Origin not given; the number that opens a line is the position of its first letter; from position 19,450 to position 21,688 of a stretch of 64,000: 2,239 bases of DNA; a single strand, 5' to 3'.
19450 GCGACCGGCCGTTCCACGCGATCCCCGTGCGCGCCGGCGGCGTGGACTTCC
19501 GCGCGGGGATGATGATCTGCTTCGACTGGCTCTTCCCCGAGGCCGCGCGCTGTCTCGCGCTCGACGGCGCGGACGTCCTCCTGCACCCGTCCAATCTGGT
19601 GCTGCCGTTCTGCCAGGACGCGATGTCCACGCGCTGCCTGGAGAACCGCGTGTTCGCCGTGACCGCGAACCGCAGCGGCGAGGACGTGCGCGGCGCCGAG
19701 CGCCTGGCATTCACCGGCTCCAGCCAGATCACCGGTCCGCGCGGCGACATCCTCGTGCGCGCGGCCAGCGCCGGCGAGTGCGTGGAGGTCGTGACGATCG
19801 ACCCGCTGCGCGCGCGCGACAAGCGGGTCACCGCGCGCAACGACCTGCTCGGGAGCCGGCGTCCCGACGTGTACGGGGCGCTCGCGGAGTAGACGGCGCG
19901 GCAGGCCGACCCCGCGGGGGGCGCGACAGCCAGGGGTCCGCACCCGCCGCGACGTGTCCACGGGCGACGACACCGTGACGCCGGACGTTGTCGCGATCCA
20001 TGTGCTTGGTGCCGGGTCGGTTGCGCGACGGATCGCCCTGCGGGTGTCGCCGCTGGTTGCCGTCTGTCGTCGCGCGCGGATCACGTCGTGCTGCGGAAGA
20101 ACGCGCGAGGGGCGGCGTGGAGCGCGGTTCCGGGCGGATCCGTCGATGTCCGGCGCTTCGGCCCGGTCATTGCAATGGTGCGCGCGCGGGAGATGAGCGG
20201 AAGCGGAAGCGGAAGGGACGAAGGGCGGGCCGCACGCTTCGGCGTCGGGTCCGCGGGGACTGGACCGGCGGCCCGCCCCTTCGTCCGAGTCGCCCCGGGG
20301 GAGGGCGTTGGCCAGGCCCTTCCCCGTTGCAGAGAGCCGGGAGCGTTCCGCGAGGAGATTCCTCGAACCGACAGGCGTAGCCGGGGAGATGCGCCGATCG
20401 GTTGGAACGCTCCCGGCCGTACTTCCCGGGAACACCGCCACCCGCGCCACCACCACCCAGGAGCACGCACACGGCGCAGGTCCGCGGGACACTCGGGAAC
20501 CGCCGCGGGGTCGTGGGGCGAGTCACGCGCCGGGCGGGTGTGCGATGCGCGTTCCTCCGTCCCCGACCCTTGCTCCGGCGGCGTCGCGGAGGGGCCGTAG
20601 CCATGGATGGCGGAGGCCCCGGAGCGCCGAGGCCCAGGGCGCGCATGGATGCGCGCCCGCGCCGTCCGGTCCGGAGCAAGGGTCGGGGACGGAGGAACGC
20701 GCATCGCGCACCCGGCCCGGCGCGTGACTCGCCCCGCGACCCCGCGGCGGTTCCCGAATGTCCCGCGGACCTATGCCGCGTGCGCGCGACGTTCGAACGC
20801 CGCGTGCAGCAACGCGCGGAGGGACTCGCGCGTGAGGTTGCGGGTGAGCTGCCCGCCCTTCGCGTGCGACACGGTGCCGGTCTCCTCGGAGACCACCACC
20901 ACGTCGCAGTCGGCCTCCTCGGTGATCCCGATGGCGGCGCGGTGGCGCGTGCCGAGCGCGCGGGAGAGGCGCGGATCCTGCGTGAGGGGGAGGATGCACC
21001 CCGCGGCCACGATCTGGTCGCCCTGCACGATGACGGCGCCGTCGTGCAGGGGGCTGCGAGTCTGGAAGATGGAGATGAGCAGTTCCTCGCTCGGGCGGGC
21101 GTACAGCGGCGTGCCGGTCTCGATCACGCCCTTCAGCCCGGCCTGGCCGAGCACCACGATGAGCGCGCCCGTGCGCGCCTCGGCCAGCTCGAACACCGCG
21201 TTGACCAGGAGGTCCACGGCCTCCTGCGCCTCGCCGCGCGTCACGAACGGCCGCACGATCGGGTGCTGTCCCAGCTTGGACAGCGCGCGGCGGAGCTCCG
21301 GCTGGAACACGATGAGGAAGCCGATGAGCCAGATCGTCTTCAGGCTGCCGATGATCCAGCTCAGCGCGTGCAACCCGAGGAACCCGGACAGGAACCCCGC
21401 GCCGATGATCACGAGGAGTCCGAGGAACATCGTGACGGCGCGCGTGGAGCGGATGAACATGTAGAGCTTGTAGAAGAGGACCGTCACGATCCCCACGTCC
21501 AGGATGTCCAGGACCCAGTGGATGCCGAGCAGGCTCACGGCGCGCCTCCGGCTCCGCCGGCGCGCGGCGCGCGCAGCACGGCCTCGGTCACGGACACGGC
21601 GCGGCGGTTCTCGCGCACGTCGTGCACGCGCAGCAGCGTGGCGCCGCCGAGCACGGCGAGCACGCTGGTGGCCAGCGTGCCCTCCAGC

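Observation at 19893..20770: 880-bp gene-free region made of successive large hairpins between the C-N hydrolase and cdaA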

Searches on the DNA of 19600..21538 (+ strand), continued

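Call 70: search_with_rna_model(model_id=R1, sources=[window, L006, L007, L008, L012, L014, L015, L016, L054, L084, L100, L116, L121, L123], max_evalue=0.0001, make_alignment=true)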
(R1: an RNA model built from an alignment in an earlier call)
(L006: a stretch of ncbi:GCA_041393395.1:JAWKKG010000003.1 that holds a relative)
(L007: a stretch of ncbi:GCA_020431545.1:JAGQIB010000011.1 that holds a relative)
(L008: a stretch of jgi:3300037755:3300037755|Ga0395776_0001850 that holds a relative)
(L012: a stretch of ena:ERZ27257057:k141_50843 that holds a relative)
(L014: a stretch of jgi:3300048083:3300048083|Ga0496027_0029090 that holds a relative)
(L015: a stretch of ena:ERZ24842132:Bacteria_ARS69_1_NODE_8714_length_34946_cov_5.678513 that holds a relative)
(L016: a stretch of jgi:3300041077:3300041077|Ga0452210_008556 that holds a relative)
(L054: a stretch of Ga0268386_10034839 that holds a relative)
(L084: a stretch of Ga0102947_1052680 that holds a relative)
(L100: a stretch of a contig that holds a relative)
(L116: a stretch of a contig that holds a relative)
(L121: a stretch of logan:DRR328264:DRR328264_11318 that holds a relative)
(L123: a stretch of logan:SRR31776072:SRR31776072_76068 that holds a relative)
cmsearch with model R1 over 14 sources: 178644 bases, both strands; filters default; matches with E-value up to 0.0001: 14.
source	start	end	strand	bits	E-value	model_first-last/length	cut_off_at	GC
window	20293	20421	+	136.6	2.4e-23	1-131/131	no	0.71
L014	1472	1601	-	132.4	1.5e-22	1-131/131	no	0.68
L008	10109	10239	-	127.8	1.1e-21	1-131/131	no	0.71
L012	914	1040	-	127.5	1.2e-21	1-131/131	no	0.69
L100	961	1097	-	123.4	6.7e-21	1-131/131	no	0.69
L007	2914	3051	-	120.8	2.1e-20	1-131/131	no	0.72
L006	10869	11006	-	118.6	5.3e-20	1-131/131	no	0.72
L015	6790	6929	-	113.7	4.1e-19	1-131/131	no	0.68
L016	9854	9990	-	112.1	8.5e-19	1-131/131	no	0.74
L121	2929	3059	-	106.1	1.1e-17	1-131/131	no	0.66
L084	134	265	+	105.7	1.3e-17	1-131/131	no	0.7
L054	3543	3677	-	91.7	5e-15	1-131/131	no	0.7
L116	851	983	+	83.5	1.6e-13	1-131/131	no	0.74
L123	2913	3043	-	41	1.2e-05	1-131/131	no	0.62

Alignment A6: 14 matches aligned to the model, 172 columns, each read 5' to 3' on its own strand. Consensus structure (alignment columns), stored with it:
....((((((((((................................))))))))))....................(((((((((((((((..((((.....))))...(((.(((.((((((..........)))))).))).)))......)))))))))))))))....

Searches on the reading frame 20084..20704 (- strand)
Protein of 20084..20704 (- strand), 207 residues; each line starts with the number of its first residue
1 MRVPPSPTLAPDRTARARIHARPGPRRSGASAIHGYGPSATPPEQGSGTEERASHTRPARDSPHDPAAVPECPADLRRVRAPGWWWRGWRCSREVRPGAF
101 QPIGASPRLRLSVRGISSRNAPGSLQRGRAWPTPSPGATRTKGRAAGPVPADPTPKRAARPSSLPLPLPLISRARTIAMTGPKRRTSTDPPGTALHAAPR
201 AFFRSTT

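Call 59: find_homologous_proteins(query=window:20084-20704:-, max_evalue=0.001)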
Query seq(207 aa): 1498 candidates shared short words with the query, none scored E <= 0.001.
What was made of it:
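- Tried and rejected: No hits (call 59).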
